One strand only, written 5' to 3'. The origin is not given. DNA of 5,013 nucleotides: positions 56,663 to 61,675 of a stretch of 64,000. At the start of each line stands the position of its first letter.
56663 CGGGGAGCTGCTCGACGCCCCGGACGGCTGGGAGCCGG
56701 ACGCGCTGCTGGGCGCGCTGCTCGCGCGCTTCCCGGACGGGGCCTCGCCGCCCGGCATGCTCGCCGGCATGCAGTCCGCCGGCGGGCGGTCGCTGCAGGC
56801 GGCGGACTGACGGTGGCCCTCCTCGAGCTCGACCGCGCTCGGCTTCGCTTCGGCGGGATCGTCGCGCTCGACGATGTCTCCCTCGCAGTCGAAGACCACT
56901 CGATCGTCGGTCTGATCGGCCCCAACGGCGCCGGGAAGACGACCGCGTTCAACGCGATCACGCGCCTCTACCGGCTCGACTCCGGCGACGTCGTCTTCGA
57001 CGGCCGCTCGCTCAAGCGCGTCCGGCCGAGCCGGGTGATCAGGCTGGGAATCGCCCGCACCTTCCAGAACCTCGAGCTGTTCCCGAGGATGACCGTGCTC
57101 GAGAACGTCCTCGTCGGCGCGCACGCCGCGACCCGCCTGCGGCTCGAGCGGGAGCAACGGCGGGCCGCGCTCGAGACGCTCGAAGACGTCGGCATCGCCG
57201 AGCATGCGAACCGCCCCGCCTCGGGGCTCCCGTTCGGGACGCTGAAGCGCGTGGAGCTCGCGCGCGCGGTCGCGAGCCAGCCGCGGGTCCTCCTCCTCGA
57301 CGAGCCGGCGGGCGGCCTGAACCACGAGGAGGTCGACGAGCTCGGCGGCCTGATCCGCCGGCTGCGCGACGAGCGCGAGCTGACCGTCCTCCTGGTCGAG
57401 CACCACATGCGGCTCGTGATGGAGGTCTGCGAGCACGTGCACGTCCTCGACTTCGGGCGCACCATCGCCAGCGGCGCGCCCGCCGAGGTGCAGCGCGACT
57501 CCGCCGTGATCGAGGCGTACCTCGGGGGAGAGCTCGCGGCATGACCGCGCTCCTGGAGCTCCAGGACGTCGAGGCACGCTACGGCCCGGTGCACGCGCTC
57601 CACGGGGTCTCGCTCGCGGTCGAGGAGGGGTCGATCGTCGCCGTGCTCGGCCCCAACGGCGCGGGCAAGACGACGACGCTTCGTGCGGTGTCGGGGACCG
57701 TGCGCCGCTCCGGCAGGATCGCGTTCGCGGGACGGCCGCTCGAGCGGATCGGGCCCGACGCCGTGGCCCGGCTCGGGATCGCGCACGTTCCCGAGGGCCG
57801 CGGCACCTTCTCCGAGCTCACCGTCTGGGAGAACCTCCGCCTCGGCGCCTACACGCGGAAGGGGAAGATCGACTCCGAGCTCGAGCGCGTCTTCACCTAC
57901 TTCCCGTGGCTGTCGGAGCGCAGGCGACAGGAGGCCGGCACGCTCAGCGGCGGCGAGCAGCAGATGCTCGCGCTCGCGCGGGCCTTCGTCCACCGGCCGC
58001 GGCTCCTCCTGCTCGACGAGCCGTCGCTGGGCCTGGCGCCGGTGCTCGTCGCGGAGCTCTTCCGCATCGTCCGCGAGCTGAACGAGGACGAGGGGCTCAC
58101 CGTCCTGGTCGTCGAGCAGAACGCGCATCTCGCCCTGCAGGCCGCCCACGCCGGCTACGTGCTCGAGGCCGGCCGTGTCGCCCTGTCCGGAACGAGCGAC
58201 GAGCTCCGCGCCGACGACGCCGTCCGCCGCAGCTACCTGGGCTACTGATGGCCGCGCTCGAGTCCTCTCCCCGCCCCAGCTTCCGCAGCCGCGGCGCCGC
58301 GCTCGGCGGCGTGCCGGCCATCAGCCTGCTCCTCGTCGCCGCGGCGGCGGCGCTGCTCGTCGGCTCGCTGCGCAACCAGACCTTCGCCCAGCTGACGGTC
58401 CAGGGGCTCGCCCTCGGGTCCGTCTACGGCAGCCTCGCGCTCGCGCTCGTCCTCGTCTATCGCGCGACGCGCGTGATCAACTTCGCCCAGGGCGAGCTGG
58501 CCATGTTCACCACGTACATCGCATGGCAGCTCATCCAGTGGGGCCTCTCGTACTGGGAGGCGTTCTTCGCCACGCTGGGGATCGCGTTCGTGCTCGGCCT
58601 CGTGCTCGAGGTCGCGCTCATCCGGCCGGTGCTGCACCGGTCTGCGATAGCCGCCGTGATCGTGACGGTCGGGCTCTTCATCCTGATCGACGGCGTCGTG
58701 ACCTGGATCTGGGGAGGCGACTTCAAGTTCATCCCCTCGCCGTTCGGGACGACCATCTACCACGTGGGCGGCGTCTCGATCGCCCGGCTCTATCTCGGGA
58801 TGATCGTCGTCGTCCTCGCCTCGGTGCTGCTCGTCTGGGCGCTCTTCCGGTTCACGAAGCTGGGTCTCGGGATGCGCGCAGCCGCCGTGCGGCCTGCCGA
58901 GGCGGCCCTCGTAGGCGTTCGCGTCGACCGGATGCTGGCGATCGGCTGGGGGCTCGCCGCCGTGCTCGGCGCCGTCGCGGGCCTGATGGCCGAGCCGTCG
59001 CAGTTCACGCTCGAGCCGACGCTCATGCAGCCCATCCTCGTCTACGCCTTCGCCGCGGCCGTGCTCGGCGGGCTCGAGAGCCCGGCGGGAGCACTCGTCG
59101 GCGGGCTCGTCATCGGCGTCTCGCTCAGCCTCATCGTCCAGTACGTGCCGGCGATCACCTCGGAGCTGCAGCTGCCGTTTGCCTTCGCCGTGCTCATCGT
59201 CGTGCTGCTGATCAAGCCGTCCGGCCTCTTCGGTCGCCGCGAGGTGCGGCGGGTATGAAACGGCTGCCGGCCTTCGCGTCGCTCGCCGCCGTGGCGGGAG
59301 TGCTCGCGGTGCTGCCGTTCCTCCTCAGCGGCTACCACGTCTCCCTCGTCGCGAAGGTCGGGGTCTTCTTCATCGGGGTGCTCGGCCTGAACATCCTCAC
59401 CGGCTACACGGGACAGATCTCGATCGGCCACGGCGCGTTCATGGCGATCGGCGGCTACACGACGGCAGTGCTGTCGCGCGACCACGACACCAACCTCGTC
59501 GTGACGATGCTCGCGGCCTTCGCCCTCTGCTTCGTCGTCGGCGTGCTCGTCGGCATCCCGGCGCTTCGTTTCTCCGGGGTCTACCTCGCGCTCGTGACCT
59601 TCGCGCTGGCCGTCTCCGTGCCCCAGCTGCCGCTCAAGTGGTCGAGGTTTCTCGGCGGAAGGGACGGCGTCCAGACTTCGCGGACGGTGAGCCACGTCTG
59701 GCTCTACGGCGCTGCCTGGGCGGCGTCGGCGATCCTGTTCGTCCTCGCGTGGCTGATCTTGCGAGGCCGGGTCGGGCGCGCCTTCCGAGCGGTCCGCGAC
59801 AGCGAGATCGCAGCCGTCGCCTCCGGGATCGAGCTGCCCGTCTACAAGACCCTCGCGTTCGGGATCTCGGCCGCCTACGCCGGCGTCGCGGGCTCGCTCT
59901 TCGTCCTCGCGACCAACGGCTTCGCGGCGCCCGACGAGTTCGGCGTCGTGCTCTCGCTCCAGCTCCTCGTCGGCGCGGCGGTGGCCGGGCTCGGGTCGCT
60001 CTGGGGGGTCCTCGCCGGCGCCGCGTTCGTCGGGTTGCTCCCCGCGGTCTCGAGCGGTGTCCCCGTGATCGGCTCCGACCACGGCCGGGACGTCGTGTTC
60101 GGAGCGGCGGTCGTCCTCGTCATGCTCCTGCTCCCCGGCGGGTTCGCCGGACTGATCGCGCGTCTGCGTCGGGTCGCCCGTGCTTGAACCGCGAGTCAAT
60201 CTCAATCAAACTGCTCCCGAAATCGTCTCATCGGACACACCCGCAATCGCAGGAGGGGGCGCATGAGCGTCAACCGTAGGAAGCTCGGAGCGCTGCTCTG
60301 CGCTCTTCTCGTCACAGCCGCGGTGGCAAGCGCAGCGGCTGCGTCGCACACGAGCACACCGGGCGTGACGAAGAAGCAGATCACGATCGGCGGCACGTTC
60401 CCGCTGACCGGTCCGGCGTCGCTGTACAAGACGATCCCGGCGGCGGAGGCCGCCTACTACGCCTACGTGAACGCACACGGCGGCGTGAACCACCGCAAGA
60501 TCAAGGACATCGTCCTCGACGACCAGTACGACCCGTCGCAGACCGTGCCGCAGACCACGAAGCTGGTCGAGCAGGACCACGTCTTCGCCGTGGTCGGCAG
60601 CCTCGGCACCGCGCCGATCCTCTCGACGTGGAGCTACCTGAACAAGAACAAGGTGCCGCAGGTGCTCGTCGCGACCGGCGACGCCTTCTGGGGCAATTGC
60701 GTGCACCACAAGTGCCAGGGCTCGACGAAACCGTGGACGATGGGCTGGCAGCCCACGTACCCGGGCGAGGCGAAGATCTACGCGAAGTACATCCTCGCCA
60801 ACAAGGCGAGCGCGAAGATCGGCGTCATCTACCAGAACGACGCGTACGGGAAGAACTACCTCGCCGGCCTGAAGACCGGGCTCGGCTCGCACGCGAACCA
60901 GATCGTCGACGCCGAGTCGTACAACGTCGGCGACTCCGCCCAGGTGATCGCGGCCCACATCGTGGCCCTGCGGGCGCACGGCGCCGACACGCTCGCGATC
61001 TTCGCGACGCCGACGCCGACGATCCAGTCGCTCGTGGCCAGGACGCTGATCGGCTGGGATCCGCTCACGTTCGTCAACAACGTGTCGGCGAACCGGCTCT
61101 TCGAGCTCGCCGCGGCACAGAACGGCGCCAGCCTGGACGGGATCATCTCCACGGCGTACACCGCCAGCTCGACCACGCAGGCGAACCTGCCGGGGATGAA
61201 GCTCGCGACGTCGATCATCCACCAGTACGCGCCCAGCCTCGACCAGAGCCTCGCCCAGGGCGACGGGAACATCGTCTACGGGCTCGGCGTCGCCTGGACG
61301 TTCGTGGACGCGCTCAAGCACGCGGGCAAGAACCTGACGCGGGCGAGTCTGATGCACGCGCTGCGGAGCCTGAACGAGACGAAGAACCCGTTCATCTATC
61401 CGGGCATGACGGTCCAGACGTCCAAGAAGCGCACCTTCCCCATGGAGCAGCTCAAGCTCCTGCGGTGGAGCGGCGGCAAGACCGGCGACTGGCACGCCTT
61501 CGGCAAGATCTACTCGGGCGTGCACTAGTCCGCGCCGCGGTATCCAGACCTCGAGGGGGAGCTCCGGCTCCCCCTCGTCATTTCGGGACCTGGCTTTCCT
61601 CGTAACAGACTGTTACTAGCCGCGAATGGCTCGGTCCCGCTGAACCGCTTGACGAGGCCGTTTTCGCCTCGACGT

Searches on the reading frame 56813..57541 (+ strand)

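Call 98: search_protein_families(library=pfam, proteins=[window:56813-57541:+], max_evalue=0.01)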
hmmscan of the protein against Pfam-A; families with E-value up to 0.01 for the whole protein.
window:56813-57541:+ (243 aa): 8 families
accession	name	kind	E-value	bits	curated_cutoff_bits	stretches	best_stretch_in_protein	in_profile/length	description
PF00005.33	ABC_tran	-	3.6e-30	105.8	25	1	19-166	1-136/137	ABC transporter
PF12399.14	BCA_ABC_TP_C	-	1.8e-11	43.9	25.5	1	216-240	1-25/27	Branched-chain amino acid ATP-binding cassette transporter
PF13304.12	AAA_21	-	7.2e-08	33.3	27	1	31-61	1-34/304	AAA domain, putative AbiEii toxin, Type IV TA system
PF13476.12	AAA_23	-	0.00035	21.7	27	1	20-50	11-40/201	AAA domain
PF13604.12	AAA_30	-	0.0014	18.8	27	1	26-61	15-50/191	AAA domain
PF13514.12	AAA_27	-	0.0046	17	22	1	21-52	18-49/206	AAA domain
PF02463.25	SMC_N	-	0.0047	16.8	40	0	29-50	24-45/220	RecF/RecN/SMC N terminal domain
PF13401.12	AAA_22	-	0.0048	17.6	27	0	29-194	5-120/130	AAA domain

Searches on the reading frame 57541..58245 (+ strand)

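Call 98: search_protein_families(library=pfam, proteins=[window:57541-58245:+], max_evalue=0.01)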
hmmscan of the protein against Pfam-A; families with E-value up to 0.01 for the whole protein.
window:57541-58245:+ (235 aa): 9 families
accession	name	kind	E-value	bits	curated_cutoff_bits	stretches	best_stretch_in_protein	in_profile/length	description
PF00005.33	ABC_tran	-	8.4e-29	101.4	25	1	20-162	1-136/137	ABC transporter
PF13304.12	AAA_21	-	2e-11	45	27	2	125-190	228-295/304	AAA domain, putative AbiEii toxin, Type IV TA system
PF13191.12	AAA_16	-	0.00036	21.5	32.6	1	28-75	20-64/167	AAA ATPase domain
PF13604.12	AAA_30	-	0.00055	20.1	27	1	28-59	16-47/191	AAA domain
PF25199.1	nSTAND_NTPase5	-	0.0006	20.1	34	1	28-51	39-62/145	Novel STAND NTPase 5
PF02463.25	SMC_N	-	0.00068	19.6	40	0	31-50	25-44/220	RecF/RecN/SMC N terminal domain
PF13514.12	AAA_27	-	0.001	19.2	22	1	13-51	10-47/206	AAA domain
PF13401.12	AAA_22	-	0.0013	19.5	27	1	30-191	5-121/130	AAA domain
PF12399.14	BCA_ABC_TP_C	-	0.002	18.1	25.5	1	216-234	5-23/27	Branched-chain amino acid ATP-binding cassette transporter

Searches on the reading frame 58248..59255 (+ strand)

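Call 98: search_protein_families(library=pfam, proteins=[window:58248-59255:+], max_evalue=0.01)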
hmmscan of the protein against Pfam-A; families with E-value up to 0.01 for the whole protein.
window:58248-59255:+ (336 aa): 1 family
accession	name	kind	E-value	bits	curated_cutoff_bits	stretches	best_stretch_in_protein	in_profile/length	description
PF02653.21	BPD_transp_2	-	4.4e-28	98.6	26.8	1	50-320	2-269/269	Branched-chain amino acid transport system / permease component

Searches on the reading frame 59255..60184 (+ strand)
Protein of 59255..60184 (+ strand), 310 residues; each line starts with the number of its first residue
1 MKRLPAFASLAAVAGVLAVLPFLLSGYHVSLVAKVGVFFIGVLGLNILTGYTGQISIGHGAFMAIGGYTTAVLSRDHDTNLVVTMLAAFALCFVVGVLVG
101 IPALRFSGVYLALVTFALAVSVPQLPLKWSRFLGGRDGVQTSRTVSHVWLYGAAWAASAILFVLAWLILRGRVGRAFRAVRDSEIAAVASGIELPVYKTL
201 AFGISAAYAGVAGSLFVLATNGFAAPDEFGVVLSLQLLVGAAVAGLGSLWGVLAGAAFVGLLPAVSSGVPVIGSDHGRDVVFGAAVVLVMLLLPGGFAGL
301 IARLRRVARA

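Call 98: search_protein_families(library=pfam, proteins=[window:59255-60184:+], max_evalue=0.01)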
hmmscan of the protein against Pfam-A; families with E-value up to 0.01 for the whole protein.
window:59255-60184:+ (310 aa): 1 family
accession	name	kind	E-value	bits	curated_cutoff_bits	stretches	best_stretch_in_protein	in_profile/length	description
PF02653.21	BPD_transp_2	-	1.3e-34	120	26.8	1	30-290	4-269/269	Branched-chain amino acid transport system / permease component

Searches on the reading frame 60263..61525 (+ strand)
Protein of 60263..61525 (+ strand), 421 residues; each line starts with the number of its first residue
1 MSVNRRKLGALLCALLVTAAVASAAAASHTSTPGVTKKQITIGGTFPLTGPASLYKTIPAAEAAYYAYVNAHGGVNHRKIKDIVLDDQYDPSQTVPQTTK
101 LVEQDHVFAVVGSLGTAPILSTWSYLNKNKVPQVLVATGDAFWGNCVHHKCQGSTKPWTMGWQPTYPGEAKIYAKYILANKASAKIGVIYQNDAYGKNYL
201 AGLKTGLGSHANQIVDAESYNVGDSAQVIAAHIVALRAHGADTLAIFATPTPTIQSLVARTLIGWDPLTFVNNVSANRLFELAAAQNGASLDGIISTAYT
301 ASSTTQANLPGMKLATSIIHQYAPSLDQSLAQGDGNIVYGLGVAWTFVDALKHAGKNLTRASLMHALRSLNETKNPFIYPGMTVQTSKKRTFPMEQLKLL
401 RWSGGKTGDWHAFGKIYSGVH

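Call 92: search_solved_structures(query=window:60263-61525:+, max_evalue=0.00001)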
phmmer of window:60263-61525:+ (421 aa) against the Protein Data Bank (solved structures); distinct sequences matched with E-value up to 0.00001: 13.
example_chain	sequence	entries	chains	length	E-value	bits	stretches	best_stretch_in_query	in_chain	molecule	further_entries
4n03_A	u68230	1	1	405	1.9e-13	53.3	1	31-370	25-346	ABC-type branched-chain amino acid transport systems periplasmic component-like protein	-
3lop_A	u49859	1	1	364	3.8e-11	45.8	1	40-372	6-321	Substrate binding periplasmic protein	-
4q6w_A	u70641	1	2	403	2.4e-10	43.1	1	20-248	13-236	Putative leu/ile/val-binding protein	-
4kv7_A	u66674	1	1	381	2.8e-09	39.6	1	25-215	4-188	Probable leucine/isoleucine/valine-binding protein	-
4mpt_A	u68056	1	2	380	5.2e-09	38.7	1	40-248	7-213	Putative leu/ile/val-binding protein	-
4n0q_A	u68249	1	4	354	2.5e-08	36.5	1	39-244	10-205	Leu/Ile/Val-binding protein homolog 3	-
3ukj_A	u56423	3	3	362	1e-07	34.5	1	38-327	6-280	Extracellular ligand-binding receptor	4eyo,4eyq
3tx6_A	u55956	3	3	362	3.4e-07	32.8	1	38-327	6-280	Putative branched-chain amino acid transport system substrate-binding protein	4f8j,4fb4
4jb0_A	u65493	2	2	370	4.8e-07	32.3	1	38-327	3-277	branched-chain amino acid transport system substrate-binding protein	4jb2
3uk0_A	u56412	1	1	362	1.8e-06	30.4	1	38-329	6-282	Extracellular ligand-binding receptor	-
7ylt_B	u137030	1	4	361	6.6e-06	28.5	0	42-240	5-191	Putative ABC transporter, substrate-binding protein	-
4gnr_A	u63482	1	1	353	6.7e-06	28.5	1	35-226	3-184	ABC transporter substrate-binding protein-branched chain amino acid transport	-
3sg0_A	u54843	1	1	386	6.9e-06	28.5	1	29-271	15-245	Extracellular ligand-binding receptor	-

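Call 93: search_protein_families(library=pfam, proteins=[window:60263-61525:+], max_evalue=0.001)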
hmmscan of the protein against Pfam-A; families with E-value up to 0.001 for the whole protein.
window:60263-61525:+ (421 aa): 3 families
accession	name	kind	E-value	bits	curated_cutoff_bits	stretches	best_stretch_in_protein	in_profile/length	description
PF13458.12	Peripla_BP_6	-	7e-38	131.6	31.7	1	39-405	1-342/343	Periplasmic binding protein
PF01094.35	ANF_receptor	-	2.2e-06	27.4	25.4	1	63-241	5-178/353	Receptor family ligand binding region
PF13433.12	Peripla_BP_5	-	3e-05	23.7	27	1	40-113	1-75/363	Periplasmic binding protein domain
